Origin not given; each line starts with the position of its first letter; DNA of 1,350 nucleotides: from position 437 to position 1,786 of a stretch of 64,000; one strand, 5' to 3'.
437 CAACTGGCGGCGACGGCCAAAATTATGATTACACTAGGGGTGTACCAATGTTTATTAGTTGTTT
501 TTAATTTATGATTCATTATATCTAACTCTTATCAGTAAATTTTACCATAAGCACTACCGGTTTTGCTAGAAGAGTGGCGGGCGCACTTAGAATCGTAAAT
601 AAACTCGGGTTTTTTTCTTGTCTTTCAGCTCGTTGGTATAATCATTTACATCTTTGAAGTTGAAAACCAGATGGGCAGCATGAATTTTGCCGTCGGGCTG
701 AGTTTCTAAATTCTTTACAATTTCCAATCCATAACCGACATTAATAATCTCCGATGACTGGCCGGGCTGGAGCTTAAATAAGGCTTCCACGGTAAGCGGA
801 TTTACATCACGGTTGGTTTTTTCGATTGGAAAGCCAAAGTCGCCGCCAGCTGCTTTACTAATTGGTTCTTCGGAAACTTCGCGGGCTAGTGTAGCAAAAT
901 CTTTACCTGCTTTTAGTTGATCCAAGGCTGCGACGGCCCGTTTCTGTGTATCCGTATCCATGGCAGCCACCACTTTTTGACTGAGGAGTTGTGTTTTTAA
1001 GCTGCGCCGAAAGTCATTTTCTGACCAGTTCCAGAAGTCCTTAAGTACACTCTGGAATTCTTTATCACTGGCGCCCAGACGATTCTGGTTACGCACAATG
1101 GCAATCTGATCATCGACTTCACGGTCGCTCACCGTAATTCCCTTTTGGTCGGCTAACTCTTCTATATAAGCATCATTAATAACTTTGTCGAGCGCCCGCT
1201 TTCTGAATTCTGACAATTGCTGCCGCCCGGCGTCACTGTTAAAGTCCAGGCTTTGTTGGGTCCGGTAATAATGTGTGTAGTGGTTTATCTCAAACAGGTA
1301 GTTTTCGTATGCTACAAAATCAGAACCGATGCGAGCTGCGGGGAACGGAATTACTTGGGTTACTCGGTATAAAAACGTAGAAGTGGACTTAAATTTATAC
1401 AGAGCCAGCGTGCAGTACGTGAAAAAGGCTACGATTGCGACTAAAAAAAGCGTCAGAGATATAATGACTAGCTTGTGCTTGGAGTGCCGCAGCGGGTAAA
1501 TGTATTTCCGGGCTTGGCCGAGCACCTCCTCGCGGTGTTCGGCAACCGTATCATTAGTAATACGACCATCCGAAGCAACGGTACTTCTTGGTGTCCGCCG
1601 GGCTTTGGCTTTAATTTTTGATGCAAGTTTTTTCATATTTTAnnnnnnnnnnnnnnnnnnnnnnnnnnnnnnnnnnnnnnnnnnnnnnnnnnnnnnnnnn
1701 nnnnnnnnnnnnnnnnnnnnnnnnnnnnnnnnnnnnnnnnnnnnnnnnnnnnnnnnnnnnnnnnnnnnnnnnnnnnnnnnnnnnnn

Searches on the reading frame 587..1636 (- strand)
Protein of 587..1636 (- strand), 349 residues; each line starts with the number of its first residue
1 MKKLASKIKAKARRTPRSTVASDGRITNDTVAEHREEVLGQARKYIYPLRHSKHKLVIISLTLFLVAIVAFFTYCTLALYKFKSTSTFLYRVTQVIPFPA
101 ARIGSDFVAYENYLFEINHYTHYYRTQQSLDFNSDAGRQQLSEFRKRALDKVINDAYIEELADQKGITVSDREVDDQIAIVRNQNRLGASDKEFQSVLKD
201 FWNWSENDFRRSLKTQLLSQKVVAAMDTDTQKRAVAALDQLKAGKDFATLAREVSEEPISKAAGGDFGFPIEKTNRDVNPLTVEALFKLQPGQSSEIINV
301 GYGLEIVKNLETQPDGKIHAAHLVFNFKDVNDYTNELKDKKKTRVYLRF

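Call 68: find_encoding_contigs(protein=window:587-1636:-, flank=10000, max_places=1)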
Protein window:587-1636:- (349 aa): 1 contig read that carries it; 1 place shown.
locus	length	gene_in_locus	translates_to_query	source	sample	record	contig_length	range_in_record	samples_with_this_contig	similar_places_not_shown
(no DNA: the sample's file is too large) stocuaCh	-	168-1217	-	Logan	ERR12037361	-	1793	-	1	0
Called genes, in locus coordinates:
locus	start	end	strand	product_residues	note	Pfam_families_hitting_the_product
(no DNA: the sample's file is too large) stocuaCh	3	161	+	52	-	?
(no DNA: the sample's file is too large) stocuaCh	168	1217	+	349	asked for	PF13623:SurA_N_2, PF13624:SurA_N_3, PF00639:Rotamase, PF13616:Rotamase_3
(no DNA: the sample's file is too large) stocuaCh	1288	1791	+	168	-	?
